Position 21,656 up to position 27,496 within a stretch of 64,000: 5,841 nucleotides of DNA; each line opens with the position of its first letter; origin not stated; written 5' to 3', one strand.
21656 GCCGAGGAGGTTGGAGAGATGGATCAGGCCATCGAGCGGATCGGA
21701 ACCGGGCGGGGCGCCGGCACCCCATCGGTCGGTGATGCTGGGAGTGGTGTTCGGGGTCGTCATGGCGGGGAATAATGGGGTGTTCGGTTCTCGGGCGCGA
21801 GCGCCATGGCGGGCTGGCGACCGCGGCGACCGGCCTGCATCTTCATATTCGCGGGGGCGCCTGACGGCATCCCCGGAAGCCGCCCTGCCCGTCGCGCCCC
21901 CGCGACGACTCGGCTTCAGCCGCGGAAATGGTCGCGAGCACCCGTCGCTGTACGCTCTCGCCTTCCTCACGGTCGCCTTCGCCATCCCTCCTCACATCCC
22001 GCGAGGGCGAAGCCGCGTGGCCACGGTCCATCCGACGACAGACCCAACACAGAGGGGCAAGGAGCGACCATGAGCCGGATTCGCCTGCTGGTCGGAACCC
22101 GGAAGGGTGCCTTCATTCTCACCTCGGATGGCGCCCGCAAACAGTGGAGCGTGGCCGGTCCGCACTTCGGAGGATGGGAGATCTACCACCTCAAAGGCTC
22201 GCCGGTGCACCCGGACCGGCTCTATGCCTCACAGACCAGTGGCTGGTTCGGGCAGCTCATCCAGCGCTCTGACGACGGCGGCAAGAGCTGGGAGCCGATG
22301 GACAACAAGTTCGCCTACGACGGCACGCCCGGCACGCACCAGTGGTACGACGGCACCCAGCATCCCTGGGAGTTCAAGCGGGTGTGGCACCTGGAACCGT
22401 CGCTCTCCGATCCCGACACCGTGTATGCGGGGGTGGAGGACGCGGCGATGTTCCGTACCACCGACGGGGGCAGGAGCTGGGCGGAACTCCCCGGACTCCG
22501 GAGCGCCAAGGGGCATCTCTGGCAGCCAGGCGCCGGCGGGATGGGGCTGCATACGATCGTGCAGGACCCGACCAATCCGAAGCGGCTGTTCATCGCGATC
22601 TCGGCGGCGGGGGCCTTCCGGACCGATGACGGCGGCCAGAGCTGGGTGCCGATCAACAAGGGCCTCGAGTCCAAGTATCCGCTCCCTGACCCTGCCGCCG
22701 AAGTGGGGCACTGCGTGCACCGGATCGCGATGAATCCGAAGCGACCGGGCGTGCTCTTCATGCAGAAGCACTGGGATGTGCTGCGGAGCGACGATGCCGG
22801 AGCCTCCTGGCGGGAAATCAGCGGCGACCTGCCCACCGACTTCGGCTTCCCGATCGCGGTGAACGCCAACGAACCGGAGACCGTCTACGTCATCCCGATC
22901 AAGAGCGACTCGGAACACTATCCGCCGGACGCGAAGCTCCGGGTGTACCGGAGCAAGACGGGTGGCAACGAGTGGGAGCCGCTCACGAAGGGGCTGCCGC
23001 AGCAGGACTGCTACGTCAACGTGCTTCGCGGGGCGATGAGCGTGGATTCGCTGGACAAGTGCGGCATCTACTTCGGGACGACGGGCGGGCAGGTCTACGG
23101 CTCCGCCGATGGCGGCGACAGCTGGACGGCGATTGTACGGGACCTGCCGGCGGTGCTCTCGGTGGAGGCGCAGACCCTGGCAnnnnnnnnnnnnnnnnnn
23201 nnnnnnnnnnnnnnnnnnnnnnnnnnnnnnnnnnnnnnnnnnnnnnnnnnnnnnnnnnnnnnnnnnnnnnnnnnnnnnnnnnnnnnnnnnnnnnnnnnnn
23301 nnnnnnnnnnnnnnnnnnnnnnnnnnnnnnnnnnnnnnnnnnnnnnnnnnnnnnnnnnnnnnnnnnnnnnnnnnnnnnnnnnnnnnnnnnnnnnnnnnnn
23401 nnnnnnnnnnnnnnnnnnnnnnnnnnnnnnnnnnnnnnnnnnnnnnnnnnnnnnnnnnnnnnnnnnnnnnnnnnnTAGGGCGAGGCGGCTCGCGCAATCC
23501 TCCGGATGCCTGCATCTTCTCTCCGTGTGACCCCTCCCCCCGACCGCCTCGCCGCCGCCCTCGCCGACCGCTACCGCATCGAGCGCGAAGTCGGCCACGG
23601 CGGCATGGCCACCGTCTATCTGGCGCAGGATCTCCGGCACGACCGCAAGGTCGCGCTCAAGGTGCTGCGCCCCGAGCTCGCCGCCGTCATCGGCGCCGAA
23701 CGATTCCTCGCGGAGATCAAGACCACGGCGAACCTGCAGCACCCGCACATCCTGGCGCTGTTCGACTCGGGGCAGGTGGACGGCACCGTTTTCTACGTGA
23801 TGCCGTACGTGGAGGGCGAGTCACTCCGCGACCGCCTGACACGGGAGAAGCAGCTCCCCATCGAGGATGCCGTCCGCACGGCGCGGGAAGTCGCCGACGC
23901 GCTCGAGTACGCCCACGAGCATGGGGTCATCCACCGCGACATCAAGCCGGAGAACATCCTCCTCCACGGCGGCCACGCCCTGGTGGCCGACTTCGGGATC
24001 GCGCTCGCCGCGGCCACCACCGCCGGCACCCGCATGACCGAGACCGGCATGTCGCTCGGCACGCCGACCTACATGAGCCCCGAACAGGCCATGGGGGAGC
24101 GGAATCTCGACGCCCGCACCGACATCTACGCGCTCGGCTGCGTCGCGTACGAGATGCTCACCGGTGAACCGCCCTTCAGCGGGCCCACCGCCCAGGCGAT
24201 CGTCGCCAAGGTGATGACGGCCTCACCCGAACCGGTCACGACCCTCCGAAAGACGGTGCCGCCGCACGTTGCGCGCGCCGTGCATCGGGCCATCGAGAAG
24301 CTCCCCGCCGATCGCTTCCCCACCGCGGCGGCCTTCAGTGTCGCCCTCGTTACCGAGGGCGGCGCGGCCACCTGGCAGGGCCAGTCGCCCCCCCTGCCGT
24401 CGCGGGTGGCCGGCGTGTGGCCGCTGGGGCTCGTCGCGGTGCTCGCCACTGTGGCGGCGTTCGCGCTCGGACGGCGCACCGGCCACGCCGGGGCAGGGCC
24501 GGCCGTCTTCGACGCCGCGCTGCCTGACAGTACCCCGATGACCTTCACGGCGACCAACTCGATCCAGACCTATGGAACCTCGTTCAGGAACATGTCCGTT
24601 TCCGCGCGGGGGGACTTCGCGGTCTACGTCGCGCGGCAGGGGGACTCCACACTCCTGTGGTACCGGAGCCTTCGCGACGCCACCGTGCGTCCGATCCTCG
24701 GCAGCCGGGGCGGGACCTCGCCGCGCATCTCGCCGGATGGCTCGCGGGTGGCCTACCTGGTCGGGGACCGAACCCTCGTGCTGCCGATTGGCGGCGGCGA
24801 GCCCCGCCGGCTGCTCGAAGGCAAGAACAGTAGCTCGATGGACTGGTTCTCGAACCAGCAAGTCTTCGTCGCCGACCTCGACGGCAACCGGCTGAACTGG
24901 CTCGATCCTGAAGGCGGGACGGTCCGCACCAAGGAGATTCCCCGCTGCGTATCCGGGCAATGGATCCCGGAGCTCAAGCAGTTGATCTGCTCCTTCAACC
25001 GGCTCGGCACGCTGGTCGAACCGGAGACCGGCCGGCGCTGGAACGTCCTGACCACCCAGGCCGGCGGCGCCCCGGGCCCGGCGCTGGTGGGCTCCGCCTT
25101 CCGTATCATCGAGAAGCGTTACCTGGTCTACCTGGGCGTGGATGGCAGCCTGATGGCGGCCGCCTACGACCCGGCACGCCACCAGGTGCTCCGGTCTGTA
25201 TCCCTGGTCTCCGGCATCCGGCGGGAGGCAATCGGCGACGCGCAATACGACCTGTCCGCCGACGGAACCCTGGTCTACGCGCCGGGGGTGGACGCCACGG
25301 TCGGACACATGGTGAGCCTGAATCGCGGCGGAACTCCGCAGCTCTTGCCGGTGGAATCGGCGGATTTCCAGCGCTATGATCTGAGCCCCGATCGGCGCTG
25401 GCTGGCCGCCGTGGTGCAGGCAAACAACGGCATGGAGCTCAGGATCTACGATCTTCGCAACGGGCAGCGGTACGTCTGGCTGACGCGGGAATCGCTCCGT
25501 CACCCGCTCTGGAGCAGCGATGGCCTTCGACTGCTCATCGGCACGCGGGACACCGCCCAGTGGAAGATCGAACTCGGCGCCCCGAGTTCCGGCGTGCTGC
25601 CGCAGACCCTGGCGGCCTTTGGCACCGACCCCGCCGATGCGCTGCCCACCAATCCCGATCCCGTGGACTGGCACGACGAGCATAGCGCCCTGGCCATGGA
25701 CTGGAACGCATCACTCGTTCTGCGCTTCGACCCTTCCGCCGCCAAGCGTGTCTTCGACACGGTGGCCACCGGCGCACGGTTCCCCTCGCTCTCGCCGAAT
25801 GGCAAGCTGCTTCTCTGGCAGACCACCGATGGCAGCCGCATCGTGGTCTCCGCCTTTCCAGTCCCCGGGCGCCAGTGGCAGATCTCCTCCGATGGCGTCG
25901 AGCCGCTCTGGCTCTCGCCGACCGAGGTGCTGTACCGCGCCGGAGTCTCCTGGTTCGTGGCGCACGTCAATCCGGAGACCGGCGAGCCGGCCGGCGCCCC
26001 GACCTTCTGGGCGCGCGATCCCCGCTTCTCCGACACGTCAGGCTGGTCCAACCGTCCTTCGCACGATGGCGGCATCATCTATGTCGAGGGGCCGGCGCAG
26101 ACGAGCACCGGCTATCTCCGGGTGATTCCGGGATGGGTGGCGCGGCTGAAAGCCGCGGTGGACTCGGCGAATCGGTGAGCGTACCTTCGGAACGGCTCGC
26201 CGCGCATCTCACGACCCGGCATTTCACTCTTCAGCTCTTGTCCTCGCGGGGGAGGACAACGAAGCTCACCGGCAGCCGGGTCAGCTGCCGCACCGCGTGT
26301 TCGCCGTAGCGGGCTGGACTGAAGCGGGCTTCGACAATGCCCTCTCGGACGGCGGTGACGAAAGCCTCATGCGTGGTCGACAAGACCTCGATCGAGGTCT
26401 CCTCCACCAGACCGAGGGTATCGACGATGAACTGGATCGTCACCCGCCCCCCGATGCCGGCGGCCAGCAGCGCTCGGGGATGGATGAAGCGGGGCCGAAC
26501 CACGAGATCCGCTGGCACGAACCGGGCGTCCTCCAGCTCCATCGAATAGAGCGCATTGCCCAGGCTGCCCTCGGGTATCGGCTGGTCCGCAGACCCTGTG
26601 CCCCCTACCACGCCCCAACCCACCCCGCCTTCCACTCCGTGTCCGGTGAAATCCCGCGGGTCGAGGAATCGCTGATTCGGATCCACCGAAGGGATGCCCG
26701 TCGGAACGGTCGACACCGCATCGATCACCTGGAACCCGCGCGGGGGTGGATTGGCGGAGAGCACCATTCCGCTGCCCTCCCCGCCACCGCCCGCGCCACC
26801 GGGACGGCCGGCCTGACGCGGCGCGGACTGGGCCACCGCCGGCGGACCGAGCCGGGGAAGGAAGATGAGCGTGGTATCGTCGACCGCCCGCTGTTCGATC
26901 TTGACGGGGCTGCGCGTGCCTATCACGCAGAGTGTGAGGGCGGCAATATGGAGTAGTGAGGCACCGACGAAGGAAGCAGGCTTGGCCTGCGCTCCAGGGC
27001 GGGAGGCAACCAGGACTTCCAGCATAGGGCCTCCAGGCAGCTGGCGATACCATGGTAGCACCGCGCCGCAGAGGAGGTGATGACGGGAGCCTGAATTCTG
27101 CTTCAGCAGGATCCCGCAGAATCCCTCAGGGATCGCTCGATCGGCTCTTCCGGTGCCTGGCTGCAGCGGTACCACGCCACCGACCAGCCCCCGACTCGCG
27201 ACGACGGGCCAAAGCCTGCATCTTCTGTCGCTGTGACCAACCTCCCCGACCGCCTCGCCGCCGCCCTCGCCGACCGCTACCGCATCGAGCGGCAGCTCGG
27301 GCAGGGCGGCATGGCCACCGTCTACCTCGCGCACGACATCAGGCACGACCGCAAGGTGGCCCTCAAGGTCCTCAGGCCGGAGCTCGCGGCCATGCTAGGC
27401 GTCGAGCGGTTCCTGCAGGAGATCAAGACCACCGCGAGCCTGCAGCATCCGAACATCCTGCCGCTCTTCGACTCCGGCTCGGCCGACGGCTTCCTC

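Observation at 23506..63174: Thirteen intact, co-directional PknD-like receptor Ser/Thr kinase genes fill about 40 kb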

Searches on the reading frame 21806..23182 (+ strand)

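Call 28: search_protein_families(library=pfam, proteins=[window:21806-23182:+], max_evalue=1)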
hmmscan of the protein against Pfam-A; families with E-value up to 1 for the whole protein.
window:21806-23182:+ (459 aa): 5 families
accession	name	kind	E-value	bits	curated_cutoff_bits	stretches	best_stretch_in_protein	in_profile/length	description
PF15902.12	Sortilin-Vps10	-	2.5e-12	46.7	33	4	271-397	4-116/446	Sortilin, neurotensin receptor 3,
PF02012.26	BNR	-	3.7e-10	38.7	27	1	153-163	1-11/12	BNR/Asp-box repeat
PF14870.12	PSII_BNR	-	0.00018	21.3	27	0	413-446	110-143/303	Photosynthesis system II assembly factor YCF48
PF13859.12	BNR_3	-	0.089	12.6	27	0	429-451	199-221/308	BNR repeat-like domain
PF19755.4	DUF6242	-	0.22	11.8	29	0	353-440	150-217/217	Domain of unknown function (DUF6242)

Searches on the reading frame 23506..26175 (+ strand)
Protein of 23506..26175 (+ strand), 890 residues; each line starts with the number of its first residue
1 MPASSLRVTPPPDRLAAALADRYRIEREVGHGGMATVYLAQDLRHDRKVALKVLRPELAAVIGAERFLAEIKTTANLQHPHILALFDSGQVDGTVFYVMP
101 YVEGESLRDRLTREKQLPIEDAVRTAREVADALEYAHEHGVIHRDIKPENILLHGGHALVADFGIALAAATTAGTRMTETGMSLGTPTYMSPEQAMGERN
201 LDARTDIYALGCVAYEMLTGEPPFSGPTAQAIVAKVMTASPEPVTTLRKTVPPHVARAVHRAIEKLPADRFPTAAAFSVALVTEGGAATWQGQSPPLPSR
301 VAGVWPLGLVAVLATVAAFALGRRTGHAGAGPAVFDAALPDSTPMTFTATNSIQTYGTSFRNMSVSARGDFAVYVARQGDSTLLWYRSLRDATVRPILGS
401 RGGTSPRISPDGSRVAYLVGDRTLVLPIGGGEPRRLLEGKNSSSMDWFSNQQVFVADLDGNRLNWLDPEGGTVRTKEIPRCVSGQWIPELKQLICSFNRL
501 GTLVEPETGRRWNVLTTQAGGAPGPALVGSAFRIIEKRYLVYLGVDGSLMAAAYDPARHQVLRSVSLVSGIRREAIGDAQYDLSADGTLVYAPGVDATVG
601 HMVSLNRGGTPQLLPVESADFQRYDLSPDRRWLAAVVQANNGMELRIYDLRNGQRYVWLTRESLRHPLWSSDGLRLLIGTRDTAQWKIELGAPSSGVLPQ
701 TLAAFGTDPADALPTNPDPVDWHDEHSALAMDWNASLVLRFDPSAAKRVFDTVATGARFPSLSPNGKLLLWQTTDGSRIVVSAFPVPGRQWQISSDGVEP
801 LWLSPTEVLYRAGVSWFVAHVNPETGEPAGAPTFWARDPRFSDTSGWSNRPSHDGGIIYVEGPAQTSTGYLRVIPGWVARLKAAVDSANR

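Call 5: search_protein_families(library=pfam, proteins=[window:23506-26175:+], max_evalue=0.01)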
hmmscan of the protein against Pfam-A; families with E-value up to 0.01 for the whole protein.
window:23506-26175:+ (890 aa): 6 families
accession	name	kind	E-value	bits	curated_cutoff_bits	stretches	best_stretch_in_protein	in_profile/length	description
PF00069.31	Pkinase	-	2.8e-49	168.3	31.7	1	23-260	1-241/263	Protein kinase domain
PF07714.23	PK_Tyr_Ser-Thr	-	4.3e-32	111.9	23.1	1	25-270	3-248/258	Protein tyrosine and serine/threonine kinase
PF01636.29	APH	-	1.3e-07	32.1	23.2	1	29-133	5-104/239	Phosphotransferase enzyme family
PF07676.18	PD40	-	9.3e-07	29.1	20.9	0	402-417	10-25/38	WD40-like Beta Propeller Repeat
PF03109.22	ABC1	-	5e-05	23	22.9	0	65-179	118-227/244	ABC1 atypical kinase-like domain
PF10647.15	Gmad1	-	0.00013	22.3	20.5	0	394-468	14-92/251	Lipoprotein LpqB beta-propeller domain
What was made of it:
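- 23506..26178 (+): K1: receptor Ser/Thr kinase, 890 aa, with a divergent PD40 double-propeller tail. Pkinase E 2.8e-49 and PD40 29.1 bits (call 5).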

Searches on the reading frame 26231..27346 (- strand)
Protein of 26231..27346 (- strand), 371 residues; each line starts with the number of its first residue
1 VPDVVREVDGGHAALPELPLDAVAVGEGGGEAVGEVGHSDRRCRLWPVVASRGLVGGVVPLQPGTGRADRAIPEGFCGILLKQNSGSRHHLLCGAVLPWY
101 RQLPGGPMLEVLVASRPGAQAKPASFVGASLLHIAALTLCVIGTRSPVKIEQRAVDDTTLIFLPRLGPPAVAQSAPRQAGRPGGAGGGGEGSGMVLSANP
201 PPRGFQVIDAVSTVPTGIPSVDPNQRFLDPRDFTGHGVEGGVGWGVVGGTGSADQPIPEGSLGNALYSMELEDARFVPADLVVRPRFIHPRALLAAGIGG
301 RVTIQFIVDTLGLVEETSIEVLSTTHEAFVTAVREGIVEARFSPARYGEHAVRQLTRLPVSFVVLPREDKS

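Call 28: search_protein_families(library=pfam, proteins=[window:26231-27346:-], max_evalue=1)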
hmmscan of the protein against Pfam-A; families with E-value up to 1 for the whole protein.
window:26231-27346:- (371 aa): 1 family
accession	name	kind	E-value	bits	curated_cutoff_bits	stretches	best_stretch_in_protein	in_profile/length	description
PF03544.19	TonB_C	-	1e-05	26.3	24.6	1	290-363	6-78/79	Gram-negative bacterial TonB protein C-terminal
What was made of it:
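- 26231..27346 (-): Minus-strand ORF with a TonB C-terminal domain, separating K1 from K2. The true start is probably internal, because the longest ORF overlaps the K2 start. PF03544 TonB_C, E 1e-5 (call 28).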
